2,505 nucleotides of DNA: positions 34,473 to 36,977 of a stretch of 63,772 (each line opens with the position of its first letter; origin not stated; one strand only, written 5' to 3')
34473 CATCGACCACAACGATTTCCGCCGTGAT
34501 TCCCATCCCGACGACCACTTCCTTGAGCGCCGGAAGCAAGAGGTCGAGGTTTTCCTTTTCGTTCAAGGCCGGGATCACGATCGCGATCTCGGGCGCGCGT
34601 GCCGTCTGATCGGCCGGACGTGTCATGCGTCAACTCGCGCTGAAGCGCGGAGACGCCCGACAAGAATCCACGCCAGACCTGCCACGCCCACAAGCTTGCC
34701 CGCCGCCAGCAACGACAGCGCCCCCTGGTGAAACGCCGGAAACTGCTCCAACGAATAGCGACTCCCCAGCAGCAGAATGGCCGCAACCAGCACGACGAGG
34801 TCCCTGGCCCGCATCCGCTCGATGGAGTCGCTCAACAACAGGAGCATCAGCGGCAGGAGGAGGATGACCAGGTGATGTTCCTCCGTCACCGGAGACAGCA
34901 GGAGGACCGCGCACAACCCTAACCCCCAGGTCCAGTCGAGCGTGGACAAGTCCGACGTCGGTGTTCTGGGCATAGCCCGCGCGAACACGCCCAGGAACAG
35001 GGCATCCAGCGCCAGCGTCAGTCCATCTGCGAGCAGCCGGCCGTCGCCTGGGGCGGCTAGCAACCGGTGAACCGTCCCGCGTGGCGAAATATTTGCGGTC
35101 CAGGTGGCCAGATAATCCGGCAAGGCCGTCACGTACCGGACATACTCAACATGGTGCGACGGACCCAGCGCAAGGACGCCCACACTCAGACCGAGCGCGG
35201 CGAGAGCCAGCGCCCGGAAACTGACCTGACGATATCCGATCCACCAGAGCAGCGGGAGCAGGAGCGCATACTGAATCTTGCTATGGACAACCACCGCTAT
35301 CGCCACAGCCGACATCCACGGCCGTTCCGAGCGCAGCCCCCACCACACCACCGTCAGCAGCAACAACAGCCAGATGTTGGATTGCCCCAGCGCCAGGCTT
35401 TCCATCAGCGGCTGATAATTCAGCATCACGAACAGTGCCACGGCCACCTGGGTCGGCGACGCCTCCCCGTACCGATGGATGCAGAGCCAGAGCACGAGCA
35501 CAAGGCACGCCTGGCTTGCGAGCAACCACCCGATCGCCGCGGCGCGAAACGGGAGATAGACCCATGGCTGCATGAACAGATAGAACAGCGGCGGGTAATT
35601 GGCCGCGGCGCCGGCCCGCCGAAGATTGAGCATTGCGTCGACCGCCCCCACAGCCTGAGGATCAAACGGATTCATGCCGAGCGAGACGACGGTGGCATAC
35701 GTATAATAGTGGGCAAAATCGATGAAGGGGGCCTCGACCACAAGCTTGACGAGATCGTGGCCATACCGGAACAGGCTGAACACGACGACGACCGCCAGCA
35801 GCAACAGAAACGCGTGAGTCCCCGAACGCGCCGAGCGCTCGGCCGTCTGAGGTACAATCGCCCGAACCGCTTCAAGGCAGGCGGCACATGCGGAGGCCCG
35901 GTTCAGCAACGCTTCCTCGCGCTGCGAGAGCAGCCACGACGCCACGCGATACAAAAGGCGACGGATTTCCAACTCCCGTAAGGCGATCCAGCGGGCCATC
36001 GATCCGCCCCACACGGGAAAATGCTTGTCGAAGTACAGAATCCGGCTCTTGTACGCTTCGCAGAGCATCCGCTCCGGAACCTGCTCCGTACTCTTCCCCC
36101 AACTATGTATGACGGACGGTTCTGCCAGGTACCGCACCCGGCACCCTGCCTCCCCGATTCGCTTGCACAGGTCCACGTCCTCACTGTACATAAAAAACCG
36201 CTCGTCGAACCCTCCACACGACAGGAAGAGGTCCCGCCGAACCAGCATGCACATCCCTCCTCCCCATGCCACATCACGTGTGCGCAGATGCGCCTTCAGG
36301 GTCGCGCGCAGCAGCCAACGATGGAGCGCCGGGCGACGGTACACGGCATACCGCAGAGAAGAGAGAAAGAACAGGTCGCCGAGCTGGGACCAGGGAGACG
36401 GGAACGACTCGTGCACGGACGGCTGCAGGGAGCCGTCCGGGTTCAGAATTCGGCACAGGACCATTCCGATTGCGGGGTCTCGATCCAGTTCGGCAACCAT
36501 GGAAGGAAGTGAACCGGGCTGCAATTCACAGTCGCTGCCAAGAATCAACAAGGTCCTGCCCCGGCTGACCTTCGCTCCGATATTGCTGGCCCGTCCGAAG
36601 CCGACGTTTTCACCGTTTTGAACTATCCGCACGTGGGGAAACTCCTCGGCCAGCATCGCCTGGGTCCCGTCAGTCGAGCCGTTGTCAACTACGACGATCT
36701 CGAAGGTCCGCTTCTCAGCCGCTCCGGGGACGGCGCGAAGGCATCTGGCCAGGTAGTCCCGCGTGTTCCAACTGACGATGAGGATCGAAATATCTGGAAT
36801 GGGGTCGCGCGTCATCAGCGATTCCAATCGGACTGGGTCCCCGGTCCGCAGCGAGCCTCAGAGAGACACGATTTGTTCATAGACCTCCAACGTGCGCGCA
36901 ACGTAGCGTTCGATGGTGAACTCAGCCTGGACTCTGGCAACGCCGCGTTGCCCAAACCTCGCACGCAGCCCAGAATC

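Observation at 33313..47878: Candidate new system: lipid-donor-based periplasmic decoration and methylation module embedded in a Wzy-type locus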

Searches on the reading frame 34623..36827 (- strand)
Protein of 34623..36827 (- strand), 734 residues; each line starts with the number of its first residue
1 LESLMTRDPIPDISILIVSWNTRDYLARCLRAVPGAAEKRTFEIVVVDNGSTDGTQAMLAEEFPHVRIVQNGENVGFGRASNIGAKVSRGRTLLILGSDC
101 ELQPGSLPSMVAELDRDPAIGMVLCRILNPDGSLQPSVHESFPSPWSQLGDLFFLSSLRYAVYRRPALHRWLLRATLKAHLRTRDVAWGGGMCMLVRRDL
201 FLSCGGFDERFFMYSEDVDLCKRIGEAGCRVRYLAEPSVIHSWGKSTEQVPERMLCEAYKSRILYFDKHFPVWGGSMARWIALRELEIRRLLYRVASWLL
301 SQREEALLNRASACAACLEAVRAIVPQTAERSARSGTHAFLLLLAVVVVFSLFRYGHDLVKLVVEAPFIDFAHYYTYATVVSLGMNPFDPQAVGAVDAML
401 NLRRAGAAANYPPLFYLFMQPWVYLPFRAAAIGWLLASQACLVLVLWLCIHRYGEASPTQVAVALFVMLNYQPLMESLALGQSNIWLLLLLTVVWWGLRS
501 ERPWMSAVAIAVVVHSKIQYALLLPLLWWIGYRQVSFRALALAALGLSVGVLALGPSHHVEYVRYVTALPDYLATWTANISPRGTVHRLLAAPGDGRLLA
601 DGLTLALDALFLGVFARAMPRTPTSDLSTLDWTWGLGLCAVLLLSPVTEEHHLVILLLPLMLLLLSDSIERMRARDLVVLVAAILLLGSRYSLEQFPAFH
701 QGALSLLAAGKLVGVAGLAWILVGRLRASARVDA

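Call 3: search_protein_families(library=pfam, proteins=[window:34623-36827:-], max_evalue=0.01)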
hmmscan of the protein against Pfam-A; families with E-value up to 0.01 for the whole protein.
window:34623-36827:- (734 aa): 8 families
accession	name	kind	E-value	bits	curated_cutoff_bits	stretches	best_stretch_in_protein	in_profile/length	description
PF00535.33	Glycos_transf_2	-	3.7e-26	92.5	23.3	1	14-200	1-163/168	Glycosyl transferase family 2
PF09594.16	GT87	-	5.1e-18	66.1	25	1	411-646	3-237/237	Glycosyltransferase family 87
PF13641.12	Glyco_tranf_2_3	-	6.5e-17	62.8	27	1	11-253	1-223/230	Glycosyltransferase like family 2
PF13506.12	Glyco_transf_21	-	1.2e-06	28.5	21.7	1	183-254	96-169/174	Glycosyl transferase family 21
PF10111.15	Glyco_tranf_2_2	-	1.4e-06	28.5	27.3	1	192-227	166-202/276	Glycosyltransferase like family 2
PF13632.12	Glyco_trans_2_3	-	7.6e-05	23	27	1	188-338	71-183/198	Glycosyl transferase family group 2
PF02709.20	Glyco_transf_7C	-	0.0039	17.3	23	0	190-234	21-65/78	N-terminal domain of galactosyltransferase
PF13704.12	Glyco_tranf_2_4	-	0.0043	17.9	27.5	0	23-77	4-54/98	Glycosyl transferase family 2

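Call 10: search_solved_structures(query=window:34623-36827:-, max_evalue=0.01, show_alignments=1)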
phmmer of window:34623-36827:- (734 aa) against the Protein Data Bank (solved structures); distinct sequences matched with E-value up to 0.01: 20.
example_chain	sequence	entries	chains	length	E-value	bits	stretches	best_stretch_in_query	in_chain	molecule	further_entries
2z87_A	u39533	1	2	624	2.4e-12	49.5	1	7-126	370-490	Chondroitin synthase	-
2z86_A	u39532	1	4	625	2.4e-12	49.5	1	7-126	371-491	Chondroitin synthase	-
6p61_A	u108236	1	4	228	4.4e-09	38.7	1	10-121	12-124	Glycosyltransferase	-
6s22_A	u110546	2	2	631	7.7e-07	31.3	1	8-238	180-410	Polypeptide N-acetylgalactosaminyltransferase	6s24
9hwj_A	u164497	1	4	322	1.7e-05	26.9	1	8-117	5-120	Undecaprenyl-phosphate 4-deoxy-4-formamido-L-arabinose transferase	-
3bcv_A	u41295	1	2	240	2.1e-05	26.6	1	10-100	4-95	Putative glycosyltransferase protein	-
22ao_A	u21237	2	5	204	5.9e-05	25.1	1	7-137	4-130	GmaR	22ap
5hea_A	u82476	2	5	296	9.1e-05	24.5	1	13-103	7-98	Putative glycosyltransferase (GalT1)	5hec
5mlz_A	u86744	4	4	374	0.00013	24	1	13-116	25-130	Dolichol monophosphate mannose synthase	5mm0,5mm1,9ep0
1xhb_A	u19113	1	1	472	0.00015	23.8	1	7-247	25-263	Polypeptide N-acetylgalactosaminyltransferase 1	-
8v9q_A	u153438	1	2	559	0.00022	23.2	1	7-247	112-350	Polypeptide N-acetylgalactosaminyltransferase 1 soluble form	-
5tze_C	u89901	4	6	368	0.0005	22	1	13-143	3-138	Glycosyl transferase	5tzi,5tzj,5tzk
5tz8_A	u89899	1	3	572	0.0012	20.8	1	13-143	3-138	Glycosyl transferase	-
3l7m_A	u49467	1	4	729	0.0014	20.6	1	13-104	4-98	Teichoic acid biosynthesis protein F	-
3l7j_A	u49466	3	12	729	0.0014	20.6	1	13-104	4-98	Teichoic acid biosynthesis protein F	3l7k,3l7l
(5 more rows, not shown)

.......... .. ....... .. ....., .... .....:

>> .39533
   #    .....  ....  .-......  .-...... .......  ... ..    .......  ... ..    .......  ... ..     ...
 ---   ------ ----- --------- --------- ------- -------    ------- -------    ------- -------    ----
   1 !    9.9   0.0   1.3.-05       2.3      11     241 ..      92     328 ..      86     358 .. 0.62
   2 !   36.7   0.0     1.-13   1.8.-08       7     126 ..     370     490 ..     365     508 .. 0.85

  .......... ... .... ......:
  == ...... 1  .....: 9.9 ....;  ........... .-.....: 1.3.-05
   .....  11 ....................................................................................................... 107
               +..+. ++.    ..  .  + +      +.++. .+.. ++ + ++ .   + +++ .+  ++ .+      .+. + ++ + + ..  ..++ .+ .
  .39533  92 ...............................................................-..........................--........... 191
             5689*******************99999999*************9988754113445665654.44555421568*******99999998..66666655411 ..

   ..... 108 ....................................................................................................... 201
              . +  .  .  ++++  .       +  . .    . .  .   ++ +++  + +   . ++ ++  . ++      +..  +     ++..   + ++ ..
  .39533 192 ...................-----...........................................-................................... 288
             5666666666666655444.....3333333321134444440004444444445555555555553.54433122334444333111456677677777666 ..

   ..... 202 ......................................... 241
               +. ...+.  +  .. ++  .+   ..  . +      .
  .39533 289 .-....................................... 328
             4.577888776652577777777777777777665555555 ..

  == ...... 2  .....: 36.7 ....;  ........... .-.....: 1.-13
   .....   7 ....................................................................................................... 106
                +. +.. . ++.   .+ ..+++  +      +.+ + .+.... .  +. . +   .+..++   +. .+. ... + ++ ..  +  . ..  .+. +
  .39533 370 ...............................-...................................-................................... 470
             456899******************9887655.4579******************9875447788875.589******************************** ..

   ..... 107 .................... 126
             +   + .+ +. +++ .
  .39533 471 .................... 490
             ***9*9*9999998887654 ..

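Call 11: find_encoding_contigs(protein=window:34623-36827:-, flank=10000, max_places=6)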
Protein window:34623-36827:- (734 aa): no gene with exactly this product is on record in the collection.
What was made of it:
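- Tried and rejected: Exact-protein look-up of the 734-aa fusion found nothing, because gene callers use a later start (call 11).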

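Call 15: find_homologous_proteins(query=window:34623-36827:-, max_evalue=0.00001)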
Query window:34623-36827:- (734 aa): 697 proteins with E <= 0.00001 among 8000 candidates; the best 120 are listed.
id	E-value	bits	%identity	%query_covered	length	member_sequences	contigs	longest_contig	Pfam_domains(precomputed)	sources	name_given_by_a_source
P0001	0.0e+0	1530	93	99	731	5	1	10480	PF09594.17,PF13632.13,PF10111.15,PF13641.13,PF00535.33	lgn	-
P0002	0.0e+0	1423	86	98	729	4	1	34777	PF09594.17,PF10111.15,PF13506.14,PF13641.13,PF00535.33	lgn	-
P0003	0.0e+0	1421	87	99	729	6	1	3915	PF09594.17,PF10111.15,PF13641.13,PF00535.33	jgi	-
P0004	0.0e+0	1278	77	99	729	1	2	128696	PF09594.17,PF13506.14,PF13641.13,PF00535.33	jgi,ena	-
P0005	0.0e+0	1165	70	99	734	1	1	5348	PF09594.17,PF10111.15,PF13641.13,PF00535.33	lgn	-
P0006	0.0e+0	1080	65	99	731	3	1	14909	PF09594.17,PF10111.15,PF13506.14,PF13641.13,PF00535.33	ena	-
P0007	0.0e+0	1032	62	99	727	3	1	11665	PF09594.17,PF13632.13,PF10111.15,PF13641.13,PF00535.33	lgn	-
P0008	0.0e+0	1023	63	98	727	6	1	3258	PF09594.17,PF10111.15,PF13641.13,PF00535.33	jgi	-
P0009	2.5e-296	1003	61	99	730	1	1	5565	PF09594.17,PF10111.15,PF13641.13,PF00535.33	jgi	jgi:hypothetical protein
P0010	6.9e-292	989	61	99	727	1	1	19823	PF09594.17,PF10111.15,PF13506.14,PF13641.13,PF00535.33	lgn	-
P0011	1.5e-286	971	60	98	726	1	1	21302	PF09594.17,PF10111.15,PF13506.14,PF13641.13,PF00535.33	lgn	-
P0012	2.7e-286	970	59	97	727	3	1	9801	PF09594.17,PF13632.13,PF10111.15,PF13506.14,PF13641.13,PF00535.33,PF02709.21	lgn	-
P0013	2.6e-284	964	58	98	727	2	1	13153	PF09594.17,PF10111.15,PF13641.13,PF00535.33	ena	-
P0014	7.3e-284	962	60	98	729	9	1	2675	PF09594.17,PF10111.15,PF13641.13,PF00535.33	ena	-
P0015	8.2e-283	959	58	98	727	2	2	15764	PF09594.17,PF13632.13,PF10111.15,PF13641.13,PF00535.33,PF02709.21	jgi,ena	-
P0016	1.0e-282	958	58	99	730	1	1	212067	PF09594.17,PF13632.13,PF10111.15,PF13641.13,PF00535.33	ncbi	-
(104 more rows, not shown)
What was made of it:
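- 34623..36827 (-): Fusion of a cytoplasmic WbbL/chondroitin-synthase-type GT2 (res 1-~300), a TM helix (335-353) and a GT87 GT-C domain (res ~355-734). Pfam call 3; PDB call 10; JGI names in call 15.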

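Call 16: find_encoding_contigs(protein=P0004, flank=10000, max_places=2)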
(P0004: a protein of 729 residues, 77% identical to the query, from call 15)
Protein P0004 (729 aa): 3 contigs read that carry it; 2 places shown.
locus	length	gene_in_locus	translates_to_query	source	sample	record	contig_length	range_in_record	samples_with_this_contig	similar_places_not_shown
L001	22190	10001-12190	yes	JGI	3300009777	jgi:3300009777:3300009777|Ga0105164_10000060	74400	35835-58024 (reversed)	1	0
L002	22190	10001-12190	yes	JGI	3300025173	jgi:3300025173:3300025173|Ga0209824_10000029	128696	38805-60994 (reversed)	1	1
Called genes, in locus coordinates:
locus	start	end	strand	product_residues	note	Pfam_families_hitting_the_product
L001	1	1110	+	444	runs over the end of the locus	PF09594:GT87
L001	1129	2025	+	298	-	PF05401:NodS (faint), PF05219:DREV (weak), PF13489:Methyltransf_23, PF13847:Methyltransf_31, PF08241:Methyltransf_11, PF08242:Methyltransf_12, PF13649:Methyltransf_25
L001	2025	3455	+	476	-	-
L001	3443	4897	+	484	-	-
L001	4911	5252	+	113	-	PF13439:Glyco_transf_4, PF13579:Glyco_trans_4_4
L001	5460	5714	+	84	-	PF02604:PhdYeFM_antitox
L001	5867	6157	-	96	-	-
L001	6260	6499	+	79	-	-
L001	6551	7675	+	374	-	PF13439:Glyco_transf_4, PF13579:Glyco_trans_4_4, PF00534:Glycos_transf_1, PF13692:Glyco_trans_1_4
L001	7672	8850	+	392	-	PF13439:Glyco_transf_4, PF13579:Glyco_trans_4_4, PF00534:Glycos_transf_1, PF20706:GT4-conflict (weak), PF13692:Glyco_trans_1_4, PF13524:Glyco_trans_1_2 (weak)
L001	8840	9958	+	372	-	PF13439:Glyco_transf_4, PF13579:Glyco_trans_4_4, PF00534:Glycos_transf_1, PF13692:Glyco_trans_1_4, PF13524:Glyco_trans_1_2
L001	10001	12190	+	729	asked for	PF00535:Glycos_transf_2, PF13641:Glyco_tranf_2_3, PF13506:Glyco_transf_21 (faint), PF09594:GT87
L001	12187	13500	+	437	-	PF00535:Glycos_transf_2, PF01209:Ubie_methyltran (weak), PF13489:Methyltransf_23, PF13847:Methyltransf_31, PF08241:Methyltransf_11, PF08242:Methyltransf_12, PF13649:Methyltransf_25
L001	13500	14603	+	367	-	PF13439:Glyco_transf_4, PF13579:Glyco_trans_4_4, PF20706:GT4-conflict, PF00534:Glycos_transf_1, PF13692:Glyco_trans_1_4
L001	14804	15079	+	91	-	PF02604:PhdYeFM_antitox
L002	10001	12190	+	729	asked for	PF00535:Glycos_transf_2, PF13641:Glyco_tranf_2_3, PF13506:Glyco_transf_21 (faint), PF09594:GT87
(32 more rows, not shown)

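Call 17: find_encoding_contigs(protein=P0016, flank=10000, max_places=2)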
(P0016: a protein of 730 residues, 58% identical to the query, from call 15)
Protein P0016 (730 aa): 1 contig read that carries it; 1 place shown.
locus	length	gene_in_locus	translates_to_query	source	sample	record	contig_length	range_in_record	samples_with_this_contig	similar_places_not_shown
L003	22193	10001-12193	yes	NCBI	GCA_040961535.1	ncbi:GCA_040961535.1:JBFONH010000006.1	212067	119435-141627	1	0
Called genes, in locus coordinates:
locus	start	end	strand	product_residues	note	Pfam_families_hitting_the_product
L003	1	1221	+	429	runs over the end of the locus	PF01075:Glyco_transf_9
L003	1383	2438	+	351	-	PF00535:Glycos_transf_2, PF10111:Glyco_tranf_2_2 (weak), PF13641:Glyco_tranf_2_3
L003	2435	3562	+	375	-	PF01073:3Beta_HSD, PF01370:Epimerase, PF02719:Polysacc_synt_2 (weak), PF05368:NmrA, PF13460:NAD_binding_10 (weak), PF16363:GDP_Man_Dehyd, PF01370:Epimerase, PF16363:GDP_Man_Dehyd, +1 more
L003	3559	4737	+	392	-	PF13579:Glyco_trans_4_4, PF13439:Glyco_transf_4, PF20706:GT4-conflict (weak), PF00534:Glycos_transf_1, PF13692:Glyco_trans_1_4, PF13524:Glyco_trans_1_2 (weak)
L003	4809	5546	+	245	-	PF13489:Methyltransf_23, PF08241:Methyltransf_11, PF08242:Methyltransf_12 (faint), PF13649:Methyltransf_25 (faint)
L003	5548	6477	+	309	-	PF00535:Glycos_transf_2, PF13641:Glyco_tranf_2_3, PF13632:Glyco_trans_2_3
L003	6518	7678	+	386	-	PF13439:Glyco_transf_4, PF13579:Glyco_trans_4_4, PF00534:Glycos_transf_1, PF13692:Glyco_trans_1_4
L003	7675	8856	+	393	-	PF13439:Glyco_transf_4, PF13579:Glyco_trans_4_4, PF00534:Glycos_transf_1, PF13692:Glyco_trans_1_4, PF13524:Glyco_trans_1_2 (weak)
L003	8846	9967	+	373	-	PF13439:Glyco_transf_4, PF13579:Glyco_trans_4_4, PF00534:Glycos_transf_1, PF13692:Glyco_trans_1_4, PF13524:Glyco_trans_1_2 (weak)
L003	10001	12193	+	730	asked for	PF00535:Glycos_transf_2, PF10111:Glyco_tranf_2_2 (faint), PF13641:Glyco_tranf_2_3, PF13632:Glyco_trans_2_3 (weak), PF09594:GT87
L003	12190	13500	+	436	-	PF00535:Glycos_transf_2, PF01209:Ubie_methyltran (weak), PF13489:Methyltransf_23, PF13847:Methyltransf_31, PF08241:Methyltransf_11, PF08242:Methyltransf_12, PF13649:Methyltransf_25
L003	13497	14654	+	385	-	PF13439:Glyco_transf_4, PF13579:Glyco_trans_4_4, PF20706:GT4-conflict (weak), PF00534:Glycos_transf_1, PF13692:Glyco_trans_1_4, PF13524:Glyco_trans_1_2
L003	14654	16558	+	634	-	PF13522:GATase_6, PF13537:GATase_7, PF00733:Asn_synthase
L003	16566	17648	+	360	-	PF01075:Glyco_transf_9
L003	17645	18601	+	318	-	PF13489:Methyltransf_23, PF07021:MetW (weak), PF13847:Methyltransf_31, PF08241:Methyltransf_11, PF08242:Methyltransf_12, PF13649:Methyltransf_25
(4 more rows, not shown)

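Call 19: find_related_loci(query=A1, collection=genome_contigs, flank=10000)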
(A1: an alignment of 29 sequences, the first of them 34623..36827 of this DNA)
Query A1 (734 aa) in genome_contigs; peptide patterns used: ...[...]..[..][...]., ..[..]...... (x = any residue, [..] = any of these).
52 stretches matched a pattern; 29 encode a relative of the query (tblastn E <= 1e-3); 29 distinct loci.
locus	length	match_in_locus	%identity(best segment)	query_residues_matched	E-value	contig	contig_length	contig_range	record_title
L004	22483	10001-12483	62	11-731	0e+0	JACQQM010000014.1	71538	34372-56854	MAG: Nitrospirae bacterium isolate NC_groundwater_1333_Ag_S-0.2um_61_61 S_p2_S4_coassembly_k141_453243, whole genome sho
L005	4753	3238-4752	83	2-506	0e+0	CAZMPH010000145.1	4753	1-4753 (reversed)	MAG TPA_asm: uncultured Nitrospirales bacterium isolate SRP119689_co1_102 genome assembly, contig: NODE_30472_length_475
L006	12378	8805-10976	58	11-734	0e+0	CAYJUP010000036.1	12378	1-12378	MAG TPA_asm: uncultured Nitrospiraceae bacterium isolate ERP125453_co1_266 genome assembly, contig: NODE_5693_length_123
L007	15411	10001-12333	55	11-728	0e+0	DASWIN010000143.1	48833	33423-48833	MAG TPA_asm: Nitrospiraceae bacterium isolate SMAG_U2870 k141_3073175, whole genome shotgun sequence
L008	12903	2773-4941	54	4-733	0e+0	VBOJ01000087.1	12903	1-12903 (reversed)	MAG: Nitrospirae bacterium isolate NS_7 14_1009_16_40cm_scaffold_19333, whole genome shotgun sequence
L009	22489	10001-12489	52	10-732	0e+0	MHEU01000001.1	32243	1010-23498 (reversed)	MAG: Nitrospirae bacterium RIFCSPLOWO2_02_FULL_62_14 rifcsplowo2_02_scaffold_10100, whole genome shotgun sequence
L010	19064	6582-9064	59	11-720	0e+0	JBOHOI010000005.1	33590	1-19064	MAG: Nitrospiraceae bacterium isolate SD8032_metabat2.bin.4 NODE_164_length_33590_cov_1.765114, whole genome shotgun seq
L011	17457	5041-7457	51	12-721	2e-177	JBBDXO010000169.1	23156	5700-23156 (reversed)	MAG: Candidatus Rokuibacteriota bacterium isolate LejiaD_2_71_22 Lejia_D_3597_length_23156_cov_10, whole genome shotgun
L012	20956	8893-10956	47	12-715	2e-177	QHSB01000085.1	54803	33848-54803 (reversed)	MAG: Candidatus Rokuibacteriota bacterium isolate AR40 14_0903_16_30cm_scaffold_568_curated, whole genome shotgun sequen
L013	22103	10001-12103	47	11-727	0e+0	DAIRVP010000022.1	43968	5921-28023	MAG TPA_asm: Candidatus Rokuibacteriota bacterium isolate CTOTU27893 NODE_59_length_43968_cov_7.363537, whole genome sho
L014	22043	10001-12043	49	11-707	2e-173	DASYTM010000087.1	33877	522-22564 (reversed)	MAG TPA_asm: Candidatus Methylomirabilota bacterium isolate SMAG_U4567 k141_2511642, whole genome shotgun sequence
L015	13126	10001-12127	44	6-730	4e-172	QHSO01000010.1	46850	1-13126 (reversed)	MAG: Candidatus Rokuibacteriota bacterium isolate AR29 14_0919_02_20cm_scaffold_326_curated, whole genome shotgun sequen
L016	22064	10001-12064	47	12-715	2e-164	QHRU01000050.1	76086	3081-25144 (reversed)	MAG: Candidatus Rokuibacteriota bacterium isolate AR7 14_0929_02_30cm_scaffold_184_curated, whole genome shotgun sequenc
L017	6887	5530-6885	48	12-475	5e-124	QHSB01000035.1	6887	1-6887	MAG: Candidatus Rokuibacteriota bacterium isolate AR40 14_0903_16_30cm_scaffold_7756_e_14801_curated, whole genome shotg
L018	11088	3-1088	59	373-734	2e-119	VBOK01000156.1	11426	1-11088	MAG: Nitrospirae bacterium isolate NS_8 14_1009_09_20cm_scaffold_10641, whole genome shotgun sequence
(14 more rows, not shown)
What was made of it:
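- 34623..36827 (-): About 90 fused clusters found, in Nitrospirota and Rokubacteria/Methylomirabilota (calls 15, 19).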

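Call 46: search_protein_families(library=ncbifam, proteins=[window:34623-36827:-], max_evalue=0.001)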
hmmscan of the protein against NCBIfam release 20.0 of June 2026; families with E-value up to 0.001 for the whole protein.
window:34623-36827:- (734 aa): 14 families
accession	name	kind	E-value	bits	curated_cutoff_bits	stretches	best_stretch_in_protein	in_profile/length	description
TIGR03965.1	mycofact_glyco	equivalog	1.7e-25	89.8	280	2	6-131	69-195/467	mycofactocin biosynthesis glycosyltransferase MftF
NF041875.1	EPS_EpsD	equivalog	7.5e-23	81.4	370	2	13-135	1-125/325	exopolysaccharide biosynthesis glycosyltransferase EpsD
TIGR04283.1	glyco_like_mftF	equivalog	2.3e-16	60.1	182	2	13-114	1-97/221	TIGR04283 family arsenosugar biosynthesis glycosyltransferase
TIGR03937.1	PgaC_IcaA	equivalog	8.2e-11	41.5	422.3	1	6-123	40-159/407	poly-beta-1,6-N-acetyl-D-glucosamine synthase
NF007482.0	PRK10073.1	equivalog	8.4e-10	38.2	423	1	11-106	6-102/334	glycosyltransferase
TIGR03111.1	glyc2_xrt_Gpos1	hypoth_equivalog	1.4e-08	34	363.95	1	8-129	46-171/439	TIGR03111 family XrtG-associated glycosyltransferase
NF045692.1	OglycostaseCruG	equivalog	8.9e-08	31.5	600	0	6-112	36-146/386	2'-O-glycosyltransferase CruG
NF038299.1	EPS_HpsN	equivalog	1.8e-07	30.5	425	1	11-242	1-221/317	hormogonium polysaccharide biosynthesis glycosyltransferase HpsN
NF047683.1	TeichurnBiosyTuaG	equivalog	6.4e-07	29.3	400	1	11-107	6-104/252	teichuronic acid biosynthesis protein TuaG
TIGR01556.1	rhamnosyltran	subfamily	5.7e-06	25.7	200.55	0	36-88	16-69/281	rhamnosyltransferase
NF007986.1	PRK10714.1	equivalog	6.6e-06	25.3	529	1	8-116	3-117/316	undecaprenyl-phosphate 4-deoxy-4-formamido-L-arabinose transferase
TIGR04242.1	nodulat_NodC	equivalog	6.2e-05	22.1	550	1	5-127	42-168/395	chitooligosaccharide synthase NodC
TIGR04009.1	wcaE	equivalog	0.00058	19.2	369.2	1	13-99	3-92/248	colanic acid biosynthesis glycosyltransferase WcaE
TIGR04195.1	S_glycosyl_SunS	equivalog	0.00066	18.6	350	1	8-70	54-112/421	SunS family peptide S-glycosyltransferase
